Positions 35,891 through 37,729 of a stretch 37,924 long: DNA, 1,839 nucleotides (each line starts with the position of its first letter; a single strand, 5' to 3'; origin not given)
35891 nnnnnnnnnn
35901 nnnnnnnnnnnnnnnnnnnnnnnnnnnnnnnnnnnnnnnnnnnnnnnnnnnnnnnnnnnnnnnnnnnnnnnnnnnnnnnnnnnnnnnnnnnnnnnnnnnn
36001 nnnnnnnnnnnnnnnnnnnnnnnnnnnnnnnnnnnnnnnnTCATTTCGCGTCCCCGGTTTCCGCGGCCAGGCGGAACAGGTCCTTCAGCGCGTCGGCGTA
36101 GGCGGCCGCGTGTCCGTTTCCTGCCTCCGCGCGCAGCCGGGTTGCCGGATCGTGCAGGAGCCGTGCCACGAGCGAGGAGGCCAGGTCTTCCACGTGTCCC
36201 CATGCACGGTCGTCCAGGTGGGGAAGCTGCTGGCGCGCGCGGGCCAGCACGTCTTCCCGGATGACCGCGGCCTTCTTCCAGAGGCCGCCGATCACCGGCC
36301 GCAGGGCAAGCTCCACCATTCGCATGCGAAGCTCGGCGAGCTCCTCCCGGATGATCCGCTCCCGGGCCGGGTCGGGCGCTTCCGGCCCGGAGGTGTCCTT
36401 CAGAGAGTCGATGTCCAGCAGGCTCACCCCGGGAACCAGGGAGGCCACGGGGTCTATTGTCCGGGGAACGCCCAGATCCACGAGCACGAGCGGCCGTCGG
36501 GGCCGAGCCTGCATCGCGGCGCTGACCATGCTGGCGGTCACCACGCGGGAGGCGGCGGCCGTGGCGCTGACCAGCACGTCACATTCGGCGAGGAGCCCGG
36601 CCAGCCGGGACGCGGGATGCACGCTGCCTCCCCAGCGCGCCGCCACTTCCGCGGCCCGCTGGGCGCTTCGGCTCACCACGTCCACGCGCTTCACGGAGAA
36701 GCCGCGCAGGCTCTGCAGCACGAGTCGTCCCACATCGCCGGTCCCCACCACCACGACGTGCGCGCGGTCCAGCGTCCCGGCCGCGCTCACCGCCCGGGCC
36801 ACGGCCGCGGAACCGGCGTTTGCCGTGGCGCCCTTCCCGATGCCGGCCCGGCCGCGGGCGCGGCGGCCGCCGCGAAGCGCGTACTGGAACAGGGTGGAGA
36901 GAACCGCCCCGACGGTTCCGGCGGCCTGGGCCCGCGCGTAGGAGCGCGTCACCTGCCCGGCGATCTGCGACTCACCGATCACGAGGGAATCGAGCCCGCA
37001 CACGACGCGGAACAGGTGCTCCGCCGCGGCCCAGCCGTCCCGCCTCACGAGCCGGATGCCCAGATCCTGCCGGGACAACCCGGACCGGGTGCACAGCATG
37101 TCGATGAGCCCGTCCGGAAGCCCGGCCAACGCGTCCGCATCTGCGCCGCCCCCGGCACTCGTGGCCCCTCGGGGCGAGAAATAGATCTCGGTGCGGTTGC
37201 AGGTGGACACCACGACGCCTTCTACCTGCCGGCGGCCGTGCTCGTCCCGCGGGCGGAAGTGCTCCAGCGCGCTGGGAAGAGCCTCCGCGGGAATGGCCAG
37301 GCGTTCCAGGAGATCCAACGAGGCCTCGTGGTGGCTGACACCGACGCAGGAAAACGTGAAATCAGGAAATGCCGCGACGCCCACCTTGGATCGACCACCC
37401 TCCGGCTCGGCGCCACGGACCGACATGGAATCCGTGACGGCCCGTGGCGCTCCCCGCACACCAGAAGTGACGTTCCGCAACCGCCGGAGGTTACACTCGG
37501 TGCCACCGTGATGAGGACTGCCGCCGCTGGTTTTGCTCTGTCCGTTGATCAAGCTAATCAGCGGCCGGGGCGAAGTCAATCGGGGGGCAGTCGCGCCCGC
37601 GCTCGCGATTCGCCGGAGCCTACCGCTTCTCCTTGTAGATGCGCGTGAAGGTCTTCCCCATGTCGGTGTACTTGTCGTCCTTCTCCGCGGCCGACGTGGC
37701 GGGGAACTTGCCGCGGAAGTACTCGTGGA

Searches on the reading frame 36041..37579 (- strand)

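Call 66: search_protein_families(library=pfam, proteins=[window:36041-37579:-], max_evalue=0.01)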
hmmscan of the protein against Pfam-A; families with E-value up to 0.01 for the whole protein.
window:36041-37579:- (512 aa): 5 families
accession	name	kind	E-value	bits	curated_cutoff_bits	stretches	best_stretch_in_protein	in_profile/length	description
PF05201.20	GlutR_N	-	3.6e-39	134.4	27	1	79-242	1-148/151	Glutamyl-tRNAGlu reductase, N-terminal domain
PF01488.26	Shikimate_DH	-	2.2e-27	96.2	24.3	1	265-395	5-137/138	Shikimate / quinate 5-dehydrogenase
PF00745.25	GlutR_dimer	-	6.5e-19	68.5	22.9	1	407-504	3-99/99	Glutamyl-tRNAGlu reductase, dimerisation domain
PF02826.25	2-Hacid_dh_C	-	7.3e-05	22.7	25.1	1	268-368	32-125/178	D-isomer specific 2-hydroxyacid dehydrogenase, NAD binding domain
PF13460.12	NAD_binding_10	-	0.0021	18.4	27.2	1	279-373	2-103/184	NAD(P)H-binding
